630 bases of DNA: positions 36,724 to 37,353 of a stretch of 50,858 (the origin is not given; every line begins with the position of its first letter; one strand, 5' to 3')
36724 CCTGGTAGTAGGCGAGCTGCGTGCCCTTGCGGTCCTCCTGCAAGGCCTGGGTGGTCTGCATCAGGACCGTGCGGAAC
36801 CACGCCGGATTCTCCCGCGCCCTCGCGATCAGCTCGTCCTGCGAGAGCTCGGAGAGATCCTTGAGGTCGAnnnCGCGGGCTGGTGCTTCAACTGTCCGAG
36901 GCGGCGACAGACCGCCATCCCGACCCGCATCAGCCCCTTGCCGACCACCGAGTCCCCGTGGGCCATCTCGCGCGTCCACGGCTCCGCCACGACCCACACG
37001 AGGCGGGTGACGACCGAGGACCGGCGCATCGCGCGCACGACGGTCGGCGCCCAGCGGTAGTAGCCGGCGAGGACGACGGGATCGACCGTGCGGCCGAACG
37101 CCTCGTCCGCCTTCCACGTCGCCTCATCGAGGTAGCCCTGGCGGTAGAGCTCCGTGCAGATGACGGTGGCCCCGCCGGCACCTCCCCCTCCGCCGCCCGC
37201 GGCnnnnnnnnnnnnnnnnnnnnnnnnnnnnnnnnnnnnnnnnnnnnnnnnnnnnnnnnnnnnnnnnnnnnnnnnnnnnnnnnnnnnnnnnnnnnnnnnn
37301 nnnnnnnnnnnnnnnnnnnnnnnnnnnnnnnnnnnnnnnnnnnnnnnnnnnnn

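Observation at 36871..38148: Gly/Ser/Thr/Pro-rich disordered protein inserted between terS and terL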

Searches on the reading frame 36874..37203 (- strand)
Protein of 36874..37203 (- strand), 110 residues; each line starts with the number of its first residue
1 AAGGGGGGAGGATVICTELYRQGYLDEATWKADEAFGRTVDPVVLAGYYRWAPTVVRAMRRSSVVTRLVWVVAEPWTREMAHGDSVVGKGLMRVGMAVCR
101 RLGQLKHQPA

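Call 14: find_homologous_proteins(query=window:36874-37203:-, max_evalue=0.01)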
Query window:36874-37203:-: 170 candidates shared short words with the query, none scored E <= 0.01.

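Call 28: search_protein_representatives(alignment_id=A2)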
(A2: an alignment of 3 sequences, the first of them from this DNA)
Query: 3 sequences, 131 profile positions. Proteins with E-value up to 0.001 (for the whole library): 1669; up to 1e-10: 773; up to 1e-30: 80. The best 150 are listed.
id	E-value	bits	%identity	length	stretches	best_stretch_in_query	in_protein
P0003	1.2e-62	226.3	-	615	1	1-131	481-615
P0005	7.1e-57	207.6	-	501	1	1-131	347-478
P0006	4.8e-50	185.5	-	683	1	1-127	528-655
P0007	1.4e-49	184.0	-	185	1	1-127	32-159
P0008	1.7e-49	183.7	-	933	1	3-127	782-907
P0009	2.1e-48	180.2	-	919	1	1-127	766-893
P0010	3.7e-48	179.4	-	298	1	3-127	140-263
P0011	4.8e-48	179.0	-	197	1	3-126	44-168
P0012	6.7e-48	178.6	-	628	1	1-128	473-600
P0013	8.7e-48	178.2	-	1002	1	1-127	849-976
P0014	1.2e-47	177.7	-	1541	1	2-126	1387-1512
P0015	1.8e-47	177.2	-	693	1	4-126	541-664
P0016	5.2e-47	175.7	-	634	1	1-128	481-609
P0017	1.0e-46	174.7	-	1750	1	1-128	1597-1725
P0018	1.9e-46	173.9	-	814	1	1-127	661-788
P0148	8.8e-23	97.3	-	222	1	1-123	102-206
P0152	1.3e-22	96.8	-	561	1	2-124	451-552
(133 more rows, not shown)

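Call 38: search_solved_structures(query=A4, max_evalue=10)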
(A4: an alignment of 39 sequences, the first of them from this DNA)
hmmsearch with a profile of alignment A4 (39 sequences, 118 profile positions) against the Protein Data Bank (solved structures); distinct sequences matched with E-value up to 10: 0.

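Call 43: predict_structure(alignment_id=A4)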
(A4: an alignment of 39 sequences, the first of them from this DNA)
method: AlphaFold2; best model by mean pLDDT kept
length: 101 residues; sequences in the alignment: 39
mean_pLDDT: 89.7   pTM: 0.79
mean pLDDT of the five models: 89.7, 88.5, 87.1, 85.0, 82.1
residues with pLDDT >= 90: 75; 70-90: 19; 50-70: 5; < 50: 2
segments of 3 or more residues with pLDDT < 50: none
pLDDT, mean of each block of 10 residues (from residue 1): 80 95 91 93 96 97 92 87 92 78 47
secondary structure, 60 per line:
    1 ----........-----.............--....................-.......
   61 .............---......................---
elements in order: H5-12 H18-30 H33-52 H54-73 H77-98

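Call 47: fold_search(model_id=the predicted structure, library=pdb)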
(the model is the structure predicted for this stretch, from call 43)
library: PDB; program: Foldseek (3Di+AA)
matches with E <= 10: 22; with E <= 0.001: 0
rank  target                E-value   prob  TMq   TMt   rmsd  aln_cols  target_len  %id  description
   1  5cwf_D                2.4e+00  0.14  0.34  0.23  10.7       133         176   16  Crystal structure of de novo designed helical repeat protein DHR8 (released 2015-12-16)
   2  9y59_F                2.8e+00  0.08  0.27  0.19  13.3       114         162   16  Crystal structure of CSD20f3B, a designed switching binder to CSD20f3A (released 2025-09-17)
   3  5mr3_E                3.0e+00  0.06  0.19  0.17  13.1        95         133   19  Crystal structure of red abalone egg VERL repeat 2 with linker in complex with sperm lysin at 1.8 A resolution (released 2017-06-14)
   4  5mr3_G                4.1e+00  0.04  0.19  0.17  13.2        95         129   19  Crystal structure of red abalone egg VERL repeat 2 with linker in complex with sperm lysin at 1.8 A resolution (released 2017-06-14)
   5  6xss_A                4.3e+00  0.15  0.38  0.19   8.5        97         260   22  CryoEM structure of designed helical fusion protein C4_nat_HFuse-7900 (released 2020-12-23)
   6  9y0i_B                4.3e+00  0.13  0.30  0.21   8.0        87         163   15  Crystal structure of designed switching homodimer CSD20f3A (released 2025-09-10)
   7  1lis                  4.3e+00  0.04  0.19  0.17  13.4        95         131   19  THE CRYSTAL STRUCTURE OF A FERTILIZATION PROTEIN (released 1993-10-31)
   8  5cwp                  5.1e+00  0.11  0.38  0.21   8.6       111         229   20  Crystal structure of de novo designed helical repeat protein DHR79 (released 2015-12-16)
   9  9k5p_C                5.9e+00  0.08  0.24  0.27   8.8        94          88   12  Crystal structure of designed zinc-induced homotrimer C3-Zn2-HEHE-19 (released 2025-10-22)
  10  9y0i_A                6.2e+00  0.06  0.26  0.18  13.9       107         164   13  Crystal structure of designed switching homodimer CSD20f3A (released 2025-09-10)
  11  5iia_G                6.2e+00  0.03  0.19  0.17  13.2        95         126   19  Crystal structure of red abalone egg VERL repeat 3 in complex with sperm lysin at 1.7 A resolution (crystal form I) (released 2017-06-14)
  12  2w3l_B                6.9e+00  0.02  0.20  0.17  14.1       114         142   12  Crystal Structure of Chimaeric Bcl2-xL and Phenyl Tetrahydroisoquinoline Amide Complex (released 2008-12-09)
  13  8smv_R                6.9e+00  0.02  0.23  0.10  13.4       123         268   16  GPR161 Gs heterotrimer (released 2024-02-21)
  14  6ssr_A                7.3e+00  0.06  0.28  0.24  10.1       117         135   12  Crystal structure of Human Microsomal Glutathione S-Transferase 2 at 3.8 Angstroms resolution (released 2021-02-03)
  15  6sss_D                7.7e+00  0.07  0.32  0.27   9.4       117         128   13  Crystal structure of Human Microsomal Glutathione S-Transferase 2 (released 2021-02-03)
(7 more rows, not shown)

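Call 48: fold_search(model_id=the predicted structure, library=viral)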
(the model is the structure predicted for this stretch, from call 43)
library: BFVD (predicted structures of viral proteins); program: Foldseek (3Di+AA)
matches with E <= 10: 17; with E <= 0.001: 3
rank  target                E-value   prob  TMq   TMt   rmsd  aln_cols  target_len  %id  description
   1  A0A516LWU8            2.1e-05  1.00  0.91  0.22   2.1       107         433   33  (no name in the UniProt tables at hand)
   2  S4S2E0                1.5e-04  1.00  0.87  0.12   3.3       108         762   30  (no name in the UniProt tables at hand)
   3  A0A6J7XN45            6.7e-04  1.00  0.91  0.22   1.8       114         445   32  Uncharacterized protein [uncultured Caudovirales phage]
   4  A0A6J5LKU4            4.9e-03  1.00  0.77  0.28   2.9       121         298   29  Uncharacterized protein [uncultured Caudovirales phage]
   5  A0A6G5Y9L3            1.0e-02  1.00  0.83  0.23   2.0       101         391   25  (no name in the UniProt tables at hand)
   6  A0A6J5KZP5            3.8e-01  1.00  0.77  0.24   3.0       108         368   17  Uncharacterized protein [uncultured Caudovirales phage]
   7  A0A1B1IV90            2.8e+00  0.08  0.27  0.14  10.9       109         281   16  (no name in the UniProt tables at hand)
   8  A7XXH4                4.7e+00  0.06  0.26  0.16  13.8       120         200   18  Uncharacterized protein [Thermus phage P74-26]
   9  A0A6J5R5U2            7.5e+00  0.05  0.24  0.17  11.4        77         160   17  Uncharacterized protein [uncultured Caudovirales phage]
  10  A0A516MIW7            7.9e+00  0.07  0.29  0.17   9.4        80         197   18  (no name in the UniProt tables at hand)
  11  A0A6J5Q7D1            7.9e+00  0.04  0.21  0.16   9.8        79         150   10  Terminase [uncultured Caudovirales phage]
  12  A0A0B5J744            7.9e+00  0.04  0.24  0.10  10.7        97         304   15  Uncharacterized protein [Pandoravirus inopinatum]
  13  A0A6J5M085            8.8e+00  0.07  0.27  0.30   6.7        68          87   20  Uncharacterized protein [uncultured Caudovirales phage]
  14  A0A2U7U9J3            8.8e+00  0.04  0.25  0.15   9.8        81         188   18  Uncharacterized protein [Pandoravirus quercus]
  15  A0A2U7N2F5            9.3e+00  0.05  0.28  0.14  12.2        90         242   19  Lipoprotein [Pseudomonas phage PspYZU05]
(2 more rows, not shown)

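Call 51: find_encoding_contigs(protein=P0152, flank=8000, max_places=3)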
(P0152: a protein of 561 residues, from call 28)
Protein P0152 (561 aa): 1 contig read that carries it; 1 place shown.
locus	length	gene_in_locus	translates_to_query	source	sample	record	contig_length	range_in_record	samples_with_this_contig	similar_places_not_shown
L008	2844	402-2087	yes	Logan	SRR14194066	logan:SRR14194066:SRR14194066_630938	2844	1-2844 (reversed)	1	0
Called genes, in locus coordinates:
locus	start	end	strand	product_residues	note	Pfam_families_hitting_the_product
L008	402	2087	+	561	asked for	-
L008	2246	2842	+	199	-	?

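Call 52: find_encoding_contigs(protein=P0148, flank=8000, max_places=3)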
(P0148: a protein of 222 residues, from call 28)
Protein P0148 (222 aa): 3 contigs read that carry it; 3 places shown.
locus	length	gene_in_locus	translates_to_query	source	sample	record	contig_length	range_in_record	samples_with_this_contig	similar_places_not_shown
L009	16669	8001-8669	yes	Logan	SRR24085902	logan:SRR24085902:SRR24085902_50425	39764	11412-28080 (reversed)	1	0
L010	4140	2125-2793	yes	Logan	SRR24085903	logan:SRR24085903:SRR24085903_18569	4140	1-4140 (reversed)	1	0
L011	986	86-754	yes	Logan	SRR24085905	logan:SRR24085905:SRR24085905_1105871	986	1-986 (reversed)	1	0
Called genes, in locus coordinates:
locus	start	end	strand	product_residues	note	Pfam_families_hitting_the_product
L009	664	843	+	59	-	-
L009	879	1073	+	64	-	-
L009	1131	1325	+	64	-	-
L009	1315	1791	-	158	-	-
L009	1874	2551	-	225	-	-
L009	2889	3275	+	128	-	-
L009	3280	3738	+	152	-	-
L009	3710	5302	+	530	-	-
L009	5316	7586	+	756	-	-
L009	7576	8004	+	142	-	-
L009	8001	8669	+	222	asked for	-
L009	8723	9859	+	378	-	-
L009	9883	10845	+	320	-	-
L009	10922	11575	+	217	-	-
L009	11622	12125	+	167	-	-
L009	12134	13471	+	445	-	PF01973:MptE-like, PF13489:Methyltransf_23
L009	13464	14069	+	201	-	-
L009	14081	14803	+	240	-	-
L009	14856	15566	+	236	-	PF24175:SU10_adaptor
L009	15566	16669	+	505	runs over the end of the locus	-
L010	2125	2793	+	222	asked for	-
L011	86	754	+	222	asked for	-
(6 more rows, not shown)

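Call 72: search_protein_families(library=phrogs, proteins=[P0152, P0148, L009:7576-8001:+, L009:8723-9856:+, L009:5316-7583:+], max_evalue=0.01)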
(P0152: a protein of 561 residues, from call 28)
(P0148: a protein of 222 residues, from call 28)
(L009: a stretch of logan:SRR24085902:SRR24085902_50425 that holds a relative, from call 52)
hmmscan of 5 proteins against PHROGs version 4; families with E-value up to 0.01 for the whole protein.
P0152 (561 aa): 0 families

P0148 (222 aa): 0 families

L009:7576-8001:+ (142 aa): 0 families

L009:8723-9856:+ (378 aa): 0 families

L009:5316-7583:+ (756 aa): 2 families
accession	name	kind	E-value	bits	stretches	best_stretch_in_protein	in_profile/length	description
phrog_12082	-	head and packaging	1.8e-210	702.1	1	19-699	17-704/715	portal protein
phrog_332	-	connector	0.00022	20.7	1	85-265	96-227/560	head-tail adaptor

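Call 73: find_related_loci(query=A4, collection=viral_contigs, flank=6000)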
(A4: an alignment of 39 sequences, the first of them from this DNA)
Query A4 (101 aa) in viral_contigs; peptide patterns used: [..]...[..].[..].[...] (x = any residue, [..] = any of these).
301 stretches matched a pattern; 258 encode a relative of the query (tblastn E <= 1e-3); the best 80 are kept; 80 distinct loci.
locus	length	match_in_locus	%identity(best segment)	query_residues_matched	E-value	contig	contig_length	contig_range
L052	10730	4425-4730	46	2-97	6e-28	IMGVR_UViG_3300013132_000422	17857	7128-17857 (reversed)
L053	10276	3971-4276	46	2-97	6e-28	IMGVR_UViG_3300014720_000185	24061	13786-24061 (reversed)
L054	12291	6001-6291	52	4-94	7e-27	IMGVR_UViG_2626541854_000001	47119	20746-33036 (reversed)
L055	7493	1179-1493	42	4-99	7e-26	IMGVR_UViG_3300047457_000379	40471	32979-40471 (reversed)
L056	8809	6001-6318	42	3-99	9e-25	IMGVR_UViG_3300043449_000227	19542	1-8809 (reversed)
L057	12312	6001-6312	41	1-95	2e-24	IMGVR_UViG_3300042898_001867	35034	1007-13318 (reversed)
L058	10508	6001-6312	41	1-95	2e-24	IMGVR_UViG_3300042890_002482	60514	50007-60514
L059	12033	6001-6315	41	4-99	3e-24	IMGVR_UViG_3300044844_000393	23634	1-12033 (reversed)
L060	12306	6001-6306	40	4-96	6e-24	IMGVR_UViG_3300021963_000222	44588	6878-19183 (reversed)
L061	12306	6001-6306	40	4-96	6e-24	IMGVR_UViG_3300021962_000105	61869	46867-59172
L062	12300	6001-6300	46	5-95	8e-24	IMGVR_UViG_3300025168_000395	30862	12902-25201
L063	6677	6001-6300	44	5-95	1e-23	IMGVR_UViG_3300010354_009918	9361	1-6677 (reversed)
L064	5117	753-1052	47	5-95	2e-23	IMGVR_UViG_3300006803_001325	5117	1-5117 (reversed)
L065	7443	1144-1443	47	5-95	2e-23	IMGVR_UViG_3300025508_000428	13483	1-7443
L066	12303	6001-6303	43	1-95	3e-23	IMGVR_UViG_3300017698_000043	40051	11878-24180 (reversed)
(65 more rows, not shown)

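Call 77: search_protein_families(library=phrogs, alignment_id=A6, max_evalue=0.00001)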
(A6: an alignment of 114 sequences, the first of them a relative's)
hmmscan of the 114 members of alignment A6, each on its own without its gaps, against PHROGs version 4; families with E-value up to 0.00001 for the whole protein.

A. member 1, L052:3373-3717:+ (115 aa): 0 families

B. families by the number of members that match (of 114 scanned): 68 families (the first 25 are shown)
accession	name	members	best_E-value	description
phrog_3287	-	11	3.5e-83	virion structural protein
phrog_1216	-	9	5.1e-159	portal protein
phrog_332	-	8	1.3e-88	head-tail adaptor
phrog_438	-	8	2.3e-78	baseplate wedge subunit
phrog_15511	-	7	1.8e-08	-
phrog_156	-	5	1.3e-134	portal protein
phrog_21308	-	5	2.4e-25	radical SAM domain-containing protein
phrog_979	-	3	3.3e-61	terminase large subunit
phrog_2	-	3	4.8e-35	terminase large subunit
phrog_38283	-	3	3.3e-16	-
phrog_5653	-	3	3.6e-13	terminase large subunit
phrog_977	-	3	6.6e-13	baseplate wedge subunit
phrog_449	-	3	5.1e-07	head-tail adaptor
phrog_358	-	2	2.7e-217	-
phrog_12082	-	2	4.4e-152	portal protein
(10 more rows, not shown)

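Call 79: search_protein_families(library=phrogs, alignment_id=A7, max_evalue=0.00001)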
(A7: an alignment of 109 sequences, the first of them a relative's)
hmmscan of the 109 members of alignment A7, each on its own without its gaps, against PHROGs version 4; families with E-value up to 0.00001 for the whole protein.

A. member 1, L052:4747-5973:+ (409 aa): 0 families

B. families by the number of members that match (of 109 scanned): 36 families (the first 25 are shown)
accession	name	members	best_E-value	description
phrog_13678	-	5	2.6e-77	-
phrog_358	-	5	7.5e-73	-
phrog_877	-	5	2.6e-26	-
phrog_24864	-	4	1.3e-25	-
phrog_5986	-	4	3.2e-20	-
phrog_367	-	3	2.3e-188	ribonucleotide reductase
phrog_267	-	3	2.5e-67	major head protein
phrog_1990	-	3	4.8e-39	Cas4-domain exonuclease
phrog_283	-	3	1e-21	major head protein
phrog_1706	-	3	3.1e-16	CRISPR/Cas system associated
phrog_84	-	2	1.7e-60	ribonucleoside-diphosphate reductase large subunit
phrog_3927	-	2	4.1e-57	head scaffolding protein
phrog_3844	-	2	1.5e-16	NrdA-like aerobic NDP reductase large subunit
phrog_473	-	2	3.6e-14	virion structural protein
phrog_3987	-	2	2.5e-13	ribonucleotide reductase large subunit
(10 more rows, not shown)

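Call 98: search_protein_families(library=ncbifam, proteins=[P0005, P0017, P0152, P0148], max_evalue=0.01)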
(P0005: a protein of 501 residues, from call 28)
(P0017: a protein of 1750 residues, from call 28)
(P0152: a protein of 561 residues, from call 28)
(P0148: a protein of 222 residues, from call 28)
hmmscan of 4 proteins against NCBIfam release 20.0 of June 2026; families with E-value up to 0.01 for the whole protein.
P0005 (501 aa): 0 families

P0017 (1750 aa): 0 families

P0152 (561 aa): 0 families

P0148 (222 aa): 0 families
